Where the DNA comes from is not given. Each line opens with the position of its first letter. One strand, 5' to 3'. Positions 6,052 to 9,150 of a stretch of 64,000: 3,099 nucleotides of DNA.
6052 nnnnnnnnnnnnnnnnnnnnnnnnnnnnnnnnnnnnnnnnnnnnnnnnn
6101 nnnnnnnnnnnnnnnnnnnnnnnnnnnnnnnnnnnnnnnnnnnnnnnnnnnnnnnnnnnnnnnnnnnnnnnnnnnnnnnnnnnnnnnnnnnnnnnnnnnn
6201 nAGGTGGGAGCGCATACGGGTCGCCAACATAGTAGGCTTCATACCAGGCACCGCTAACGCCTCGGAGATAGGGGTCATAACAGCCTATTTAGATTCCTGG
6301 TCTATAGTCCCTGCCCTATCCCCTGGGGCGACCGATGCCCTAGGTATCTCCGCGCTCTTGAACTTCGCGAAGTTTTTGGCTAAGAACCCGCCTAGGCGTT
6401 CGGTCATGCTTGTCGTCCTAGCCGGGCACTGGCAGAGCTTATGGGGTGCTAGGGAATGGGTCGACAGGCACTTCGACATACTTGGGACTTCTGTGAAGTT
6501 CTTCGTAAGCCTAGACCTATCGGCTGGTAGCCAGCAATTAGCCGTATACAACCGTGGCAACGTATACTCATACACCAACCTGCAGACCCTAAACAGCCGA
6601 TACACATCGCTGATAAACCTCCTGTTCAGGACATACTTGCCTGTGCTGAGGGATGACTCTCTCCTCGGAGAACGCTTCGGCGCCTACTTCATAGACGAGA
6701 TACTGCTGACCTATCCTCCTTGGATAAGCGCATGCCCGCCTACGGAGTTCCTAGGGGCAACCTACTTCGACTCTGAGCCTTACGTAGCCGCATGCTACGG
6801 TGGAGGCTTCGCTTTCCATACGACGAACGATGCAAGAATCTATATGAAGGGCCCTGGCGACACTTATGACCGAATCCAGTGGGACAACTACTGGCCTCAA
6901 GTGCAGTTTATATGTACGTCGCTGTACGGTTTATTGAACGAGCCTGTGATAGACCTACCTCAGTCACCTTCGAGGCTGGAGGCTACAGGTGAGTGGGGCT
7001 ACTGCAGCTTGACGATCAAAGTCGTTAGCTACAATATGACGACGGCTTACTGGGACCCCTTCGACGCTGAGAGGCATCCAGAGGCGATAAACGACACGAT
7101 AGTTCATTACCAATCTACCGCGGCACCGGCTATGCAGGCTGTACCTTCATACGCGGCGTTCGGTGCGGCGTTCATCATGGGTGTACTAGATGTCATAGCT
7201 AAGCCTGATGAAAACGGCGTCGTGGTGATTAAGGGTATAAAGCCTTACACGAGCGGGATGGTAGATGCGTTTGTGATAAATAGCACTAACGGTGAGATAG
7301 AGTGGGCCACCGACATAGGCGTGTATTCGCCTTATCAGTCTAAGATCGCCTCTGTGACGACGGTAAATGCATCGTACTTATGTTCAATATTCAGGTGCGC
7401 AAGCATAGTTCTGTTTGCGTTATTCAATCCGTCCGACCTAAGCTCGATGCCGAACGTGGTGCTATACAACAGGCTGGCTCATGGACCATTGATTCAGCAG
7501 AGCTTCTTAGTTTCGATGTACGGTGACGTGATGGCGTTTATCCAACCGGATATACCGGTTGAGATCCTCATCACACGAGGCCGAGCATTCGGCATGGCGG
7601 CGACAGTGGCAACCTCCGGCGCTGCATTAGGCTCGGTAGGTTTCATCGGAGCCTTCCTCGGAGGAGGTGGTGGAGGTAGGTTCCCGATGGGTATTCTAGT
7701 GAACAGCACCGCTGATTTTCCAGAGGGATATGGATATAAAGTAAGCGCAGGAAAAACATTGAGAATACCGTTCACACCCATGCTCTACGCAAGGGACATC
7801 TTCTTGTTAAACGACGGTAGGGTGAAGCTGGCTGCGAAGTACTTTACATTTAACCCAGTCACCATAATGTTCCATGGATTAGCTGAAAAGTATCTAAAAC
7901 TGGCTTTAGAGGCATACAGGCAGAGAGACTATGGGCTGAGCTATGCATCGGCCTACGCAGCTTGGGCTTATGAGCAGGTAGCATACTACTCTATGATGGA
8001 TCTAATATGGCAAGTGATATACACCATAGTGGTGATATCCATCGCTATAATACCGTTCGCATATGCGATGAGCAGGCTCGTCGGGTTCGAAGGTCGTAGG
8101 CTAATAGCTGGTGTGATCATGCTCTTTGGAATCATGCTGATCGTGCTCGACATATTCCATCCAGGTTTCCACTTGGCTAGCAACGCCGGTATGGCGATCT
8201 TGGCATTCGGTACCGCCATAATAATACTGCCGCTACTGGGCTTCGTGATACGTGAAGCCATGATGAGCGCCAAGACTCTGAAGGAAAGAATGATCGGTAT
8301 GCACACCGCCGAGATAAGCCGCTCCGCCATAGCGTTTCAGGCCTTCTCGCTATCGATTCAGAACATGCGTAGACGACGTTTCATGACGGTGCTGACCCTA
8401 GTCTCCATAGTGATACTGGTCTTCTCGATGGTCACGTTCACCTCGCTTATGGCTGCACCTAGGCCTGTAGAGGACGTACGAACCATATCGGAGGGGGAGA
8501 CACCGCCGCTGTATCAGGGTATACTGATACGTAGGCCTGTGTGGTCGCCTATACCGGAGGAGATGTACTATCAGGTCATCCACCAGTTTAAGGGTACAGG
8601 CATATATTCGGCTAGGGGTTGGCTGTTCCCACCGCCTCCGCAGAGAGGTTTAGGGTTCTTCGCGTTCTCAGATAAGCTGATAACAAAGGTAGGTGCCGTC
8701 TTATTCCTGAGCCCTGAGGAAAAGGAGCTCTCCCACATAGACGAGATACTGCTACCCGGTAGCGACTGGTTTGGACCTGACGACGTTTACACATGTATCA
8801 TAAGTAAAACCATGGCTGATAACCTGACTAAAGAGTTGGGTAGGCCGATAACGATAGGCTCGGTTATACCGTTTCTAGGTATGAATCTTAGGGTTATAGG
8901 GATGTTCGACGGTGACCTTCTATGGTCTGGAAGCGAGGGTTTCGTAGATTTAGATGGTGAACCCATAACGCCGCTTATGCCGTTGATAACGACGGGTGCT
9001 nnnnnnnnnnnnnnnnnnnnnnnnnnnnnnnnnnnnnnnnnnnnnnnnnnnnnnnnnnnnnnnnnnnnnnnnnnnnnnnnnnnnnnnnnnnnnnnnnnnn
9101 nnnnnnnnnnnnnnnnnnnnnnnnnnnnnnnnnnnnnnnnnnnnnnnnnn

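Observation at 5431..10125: Pseudo-peptidase ectodomain: an M28/PA-like domain with all catalytic positions replaced, fused to a MacB-type permease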

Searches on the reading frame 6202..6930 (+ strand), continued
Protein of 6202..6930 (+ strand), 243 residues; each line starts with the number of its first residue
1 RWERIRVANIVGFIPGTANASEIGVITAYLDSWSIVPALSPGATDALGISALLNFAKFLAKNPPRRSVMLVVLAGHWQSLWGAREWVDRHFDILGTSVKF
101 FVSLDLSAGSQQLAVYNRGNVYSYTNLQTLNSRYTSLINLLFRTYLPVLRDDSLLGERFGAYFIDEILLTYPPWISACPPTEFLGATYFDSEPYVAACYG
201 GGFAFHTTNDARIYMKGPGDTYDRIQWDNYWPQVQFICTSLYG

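Call 64: search_protein_families(library=ncbifam, proteins=[L043:17970-18743:+, L043:19122-19853:+, L039:108-893:+], max_evalue=1e-10)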
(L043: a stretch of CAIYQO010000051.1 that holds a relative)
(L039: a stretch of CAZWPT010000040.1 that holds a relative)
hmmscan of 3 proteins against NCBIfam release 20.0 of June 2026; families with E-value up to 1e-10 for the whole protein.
L043:17970-18743:+ (257 aa): 168 families (the best 25 are shown)
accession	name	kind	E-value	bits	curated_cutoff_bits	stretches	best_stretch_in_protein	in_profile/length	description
TIGR02211.1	LolD_lipo_ex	equivalog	4.9e-64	215.9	307.75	1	22-240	1-219/221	lipoprotein-releasing ABC transporter ATP-binding protein LolD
NF007826.0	PRK10535.1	equivalog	4e-58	197.2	966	1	24-244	6-225/648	macrolide ABC transporter ATP-binding protein/permease MacB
TIGR02982.1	heterocyst_DevA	subfamily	2e-57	194.3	295.8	1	23-240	2-219/220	ABC exporter ATP-binding subunit, DevA family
TIGR02673.1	FtsE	equivalog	1.2e-56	191.7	264.85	1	26-237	5-212/214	cell division ATP-binding protein FtsE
NF038007.1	ABC_ATP_DarD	equivalog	1.6e-56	191.2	375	1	25-239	4-217/218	darobactin export ABC transporter ATP-binding protein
NF008639.0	PRK11629.1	equivalog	1.6e-55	188.1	360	1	23-240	7-224/234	lipoprotein-releasing ABC transporter ATP-binding protein LolD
TIGR01186.1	proV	subfamily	1.9e-55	188.5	326.6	1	39-248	6-216/363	betaine/proline/choline family ABC transporter ATP-binding protein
NF007879.0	PRK10584.1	equivalog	1.2e-52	178.9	336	1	22-240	6-224/228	putative ABC transporter ATP-binding protein YbbA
TIGR03608.1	L_ocin_972_ABC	subfamily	3e-51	173.8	254.85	1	39-234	11-205/206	putative bacteriocin export ABC transporter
TIGR02315.1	ABC_phnC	equivalog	1.4e-50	172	266.1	1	26-250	5-234/243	phosphonate ABC transporter ATP-binding protein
NF040933.2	ABC_arch_GlcV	equivalog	2.9e-50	171.1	450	1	23-248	3-228/357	glucose ABC transporter ATP-binding protein GlcV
TIGR03265.1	PhnT2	equivalog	8.3e-49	166.7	457.7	1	26-248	5-221/353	putative 2-aminoethylphosphonate ABC transporter ATP-binding protein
TIGR02314.1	ABC_MetN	equivalog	1.7e-48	165.4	499.7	1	23-238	2-217/343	methionine ABC transporter ATP-binding protein MetN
NF006987.0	PRK09452.1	equivalog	5.5e-48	163.6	482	1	19-248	14-234/378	spermidine/putrescine ABC transporter ATP-binding protein PotA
NF007027.0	PRK09493.1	equivalog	2.3e-47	161.4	379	1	38-249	13-223/240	glutamine ABC transporter ATP-binding protein GlnQ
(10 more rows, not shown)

L043:19122-19853:+ (243 aa): 165 families (the best 25 are shown)
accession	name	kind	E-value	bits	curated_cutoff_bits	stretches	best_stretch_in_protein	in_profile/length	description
TIGR02211.1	LolD_lipo_ex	equivalog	1.5e-68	230.6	307.75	1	7-226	1-220/221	lipoprotein-releasing ABC transporter ATP-binding protein LolD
NF007826.0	PRK10535.1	equivalog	1.6e-66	224.9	966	1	7-227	4-223/648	macrolide ABC transporter ATP-binding protein/permease MacB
NF007879.0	PRK10584.1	equivalog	6e-61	206.1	336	1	8-226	7-225/228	putative ABC transporter ATP-binding protein YbbA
TIGR02982.1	heterocyst_DevA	subfamily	2.1e-60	204.1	295.8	1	8-225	2-219/220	ABC exporter ATP-binding subunit, DevA family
TIGR02673.1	FtsE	equivalog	1.2e-59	201.6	264.85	1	7-218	1-208/214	cell division ATP-binding protein FtsE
NF008639.0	PRK11629.1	equivalog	5.8e-59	199.3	360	1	6-226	5-225/234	lipoprotein-releasing ABC transporter ATP-binding protein LolD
NF038007.1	ABC_ATP_DarD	equivalog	9.1e-57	192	375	1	25-225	19-218/218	darobactin export ABC transporter ATP-binding protein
NF040933.2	ABC_arch_GlcV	equivalog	2.2e-52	178.1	450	1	7-232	2-227/357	glucose ABC transporter ATP-binding protein GlcV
TIGR03608.1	L_ocin_972_ABC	subfamily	7.9e-52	175.7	254.85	1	26-217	13-203/206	putative bacteriocin export ABC transporter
TIGR03265.1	PhnT2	equivalog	1.9e-48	165.5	457.7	1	23-229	16-217/353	putative 2-aminoethylphosphonate ABC transporter ATP-binding protein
TIGR02314.1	ABC_MetN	equivalog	6.4e-47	160.2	499.7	1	8-226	2-220/343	methionine ABC transporter ATP-binding protein MetN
TIGR00968.1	3a0106s01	subfamily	2.2e-46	158.3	342.75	1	24-234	13-218/237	sulfate ABC transporter ATP-binding protein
TIGR02315.1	ABC_phnC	equivalog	3.6e-46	157.6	266.1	1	8-225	2-224/243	phosphonate ABC transporter ATP-binding protein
TIGR03005.1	ectoine_ehuA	equivalog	2.3e-45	154.8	345.4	1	8-225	1-225/252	ectoine/hydroxyectoine ABC transporter ATP-binding protein EhuA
NF007027.0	PRK09493.1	equivalog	3.3e-45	154.3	379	1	11-226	5-215/240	glutamine ABC transporter ATP-binding protein GlnQ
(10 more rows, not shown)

L039:108-893:+ (261 aa): 165 families (the best 25 are shown)
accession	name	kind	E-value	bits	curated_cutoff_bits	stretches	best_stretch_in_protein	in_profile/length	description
TIGR01188.1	drrA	subfamily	5.4e-61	206.5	312.45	1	19-238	2-222/302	daunorubicin resistance ABC transporter, ATP-binding protein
TIGR03522.1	GldA_ABC_ATP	equivalog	6.1e-55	186.8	402.6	1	11-232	3-224/301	gliding motility-associated ABC transporter ATP-binding subunit GldA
NF033858.1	ABC2_perm_RbbA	equivalog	4.3e-54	183.7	1050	1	8-254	264-509/909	ribosome-associated ATPase/putative transporter RbbA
NF010060.0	PRK13537.1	equivalog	6.2e-45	153.4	521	1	8-225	13-231/314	nodulation factor ABC transporter ATP-binding protein NodI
NF010059.0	PRK13536.1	equivalog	3e-43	147.9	549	1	17-226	50-260/342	nodulation factor ABC transporter ATP-binding protein NodI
TIGR03864.1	PQQ_ABC_ATP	hypoth_equivalog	5.5e-43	147.1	302.25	1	12-246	3-236/236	ABC transporter, ATP-binding subunit, PQQ-dependent alcohol dehydrogenase system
TIGR01288.1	nodI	equivalog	3.1e-42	144.6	424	1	17-227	11-222/303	nodulation factor ABC transporter ATP-binding protein NodI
TIGR03740.1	galliderm_ABC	subfamily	2.8e-41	141.6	309.75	1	14-245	4-221/223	lantibiotic protection ABC transporter ATP-binding subunit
TIGR00968.1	3a0106s01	subfamily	6.6e-37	127.3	342.75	1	13-225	3-216/237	sulfate ABC transporter ATP-binding protein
TIGR04406.1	LPS_export_lptB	equivalog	7.1e-37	127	240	1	13-227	4-222/239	LPS export ABC transporter ATP-binding protein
NF047930.1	ABC_ATP_B6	equivalog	1.8e-36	125.9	670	1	11-233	3-229/510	putative B6 ABC transporter ATP-binding protein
TIGR01189.1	ccmA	equivalog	3e-35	121.7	131.6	1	14-200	4-187/198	heme ABC exporter ATP-binding protein CcmA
NF010061.0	PRK13538.1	equivalog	1e-34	119.9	195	1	14-199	9-192/211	cytochrome c biogenesis heme-transporting ATPase CcmA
NF040840.2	tungstate_WtpC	equivalog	3.4e-34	118.6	440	1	13-226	4-217/347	tungstate ABC transporter ATP-binding protein WtpC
TIGR01257.1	rim_protein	equivalog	4.9e-33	113.2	4012.85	1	21-229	1950-2159/2272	rim ABC transporter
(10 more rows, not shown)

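Call 69: search_protein_families(library=pfam, proteins=[L013:7717-9204:+, L035:3944-5392:+, L030:9238-10704:+], max_evalue=1)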
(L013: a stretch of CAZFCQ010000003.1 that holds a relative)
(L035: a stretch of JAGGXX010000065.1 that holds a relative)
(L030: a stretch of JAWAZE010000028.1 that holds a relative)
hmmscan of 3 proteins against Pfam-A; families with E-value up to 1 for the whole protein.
L013:7717-9204:+ (495 aa): 2 families
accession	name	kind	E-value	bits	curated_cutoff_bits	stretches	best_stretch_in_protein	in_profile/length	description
PF09813.14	Coa3_cc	-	0.24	11.5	27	1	12-31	11-30/48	Cytochrome c oxidase assembly factor 3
PF06739.17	SBBP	-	0.5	10.8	20.5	0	173-185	24-36/38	Beta-propeller repeat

L035:3944-5392:+ (482 aa): 4 families
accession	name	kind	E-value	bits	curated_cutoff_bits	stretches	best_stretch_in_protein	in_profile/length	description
PF17517.7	IgGFc_binding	-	2.4e-09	37.3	25.6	2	50-167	25-132/297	IgGFc binding protein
PF07213.16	DAP10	-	0.016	15.6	22.9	1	433-481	9-63/79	DAP10 membrane protein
PF13860.13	FlgD_ig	-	0.024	15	27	0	176-200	21-45/79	FlgD Ig-like domain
PF18962.6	Por_Secre_tail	-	0.071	13.8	27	0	63-93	20-50/75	Secretion system C-terminal sorting domain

L030:9238-10704:+ (488 aa): 0 families

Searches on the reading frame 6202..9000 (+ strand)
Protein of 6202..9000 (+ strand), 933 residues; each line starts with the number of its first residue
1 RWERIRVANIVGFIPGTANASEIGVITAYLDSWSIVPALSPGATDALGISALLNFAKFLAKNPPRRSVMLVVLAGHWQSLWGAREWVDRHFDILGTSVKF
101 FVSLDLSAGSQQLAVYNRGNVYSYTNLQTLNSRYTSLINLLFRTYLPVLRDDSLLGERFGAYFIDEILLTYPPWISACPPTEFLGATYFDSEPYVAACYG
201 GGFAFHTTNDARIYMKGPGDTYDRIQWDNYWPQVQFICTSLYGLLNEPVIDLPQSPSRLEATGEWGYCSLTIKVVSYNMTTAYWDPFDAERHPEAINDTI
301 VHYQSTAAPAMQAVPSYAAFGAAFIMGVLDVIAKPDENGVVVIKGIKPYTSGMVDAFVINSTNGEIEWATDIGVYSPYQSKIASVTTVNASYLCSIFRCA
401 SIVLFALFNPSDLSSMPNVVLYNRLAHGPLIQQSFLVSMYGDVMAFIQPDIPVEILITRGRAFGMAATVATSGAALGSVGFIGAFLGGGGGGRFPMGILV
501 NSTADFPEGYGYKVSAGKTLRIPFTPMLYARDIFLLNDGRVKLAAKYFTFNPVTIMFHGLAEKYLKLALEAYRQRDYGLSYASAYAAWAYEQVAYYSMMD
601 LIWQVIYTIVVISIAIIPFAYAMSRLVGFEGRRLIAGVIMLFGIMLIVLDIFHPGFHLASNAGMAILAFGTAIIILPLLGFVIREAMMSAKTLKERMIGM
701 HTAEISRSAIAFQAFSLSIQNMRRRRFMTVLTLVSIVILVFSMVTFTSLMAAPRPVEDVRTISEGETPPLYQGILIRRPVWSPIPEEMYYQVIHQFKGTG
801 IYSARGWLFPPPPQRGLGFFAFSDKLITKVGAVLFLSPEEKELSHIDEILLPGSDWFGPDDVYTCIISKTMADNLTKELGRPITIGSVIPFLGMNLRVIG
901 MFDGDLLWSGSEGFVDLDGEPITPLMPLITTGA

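Call 65: search_protein_representatives(protein=window:6202-9000:+)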
Query: 933 residues. Proteins with E-value up to 0.001 (for the whole library): 1544; up to 1e-10: 1116; up to 1e-30: 531. The best 150 are listed.
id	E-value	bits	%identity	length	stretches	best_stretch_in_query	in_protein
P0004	0.0e+00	1096.0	55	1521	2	2-463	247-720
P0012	4.9e-251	852.1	47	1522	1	2-932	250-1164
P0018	3.4e-241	819.6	46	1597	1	2-929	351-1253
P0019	5.3e-220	749.5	44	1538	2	2-461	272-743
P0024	1.4e-215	734.8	43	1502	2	2-463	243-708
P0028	2.0e-211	721.1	45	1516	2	1-464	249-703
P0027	4.8e-208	709.9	42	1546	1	2-929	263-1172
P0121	1.4e-167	576.0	37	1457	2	1-458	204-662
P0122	3.4e-161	554.9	36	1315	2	1-930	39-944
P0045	1.7e-159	549.2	39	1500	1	1-925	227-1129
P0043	1.4e-158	546.2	36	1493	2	1-460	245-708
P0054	1.2e-152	526.5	38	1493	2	1-462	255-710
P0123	1.4e-146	506.5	37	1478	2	491-925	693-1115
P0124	4.3e-132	458.5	36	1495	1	1-929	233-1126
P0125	1.3e-125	437.1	35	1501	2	490-929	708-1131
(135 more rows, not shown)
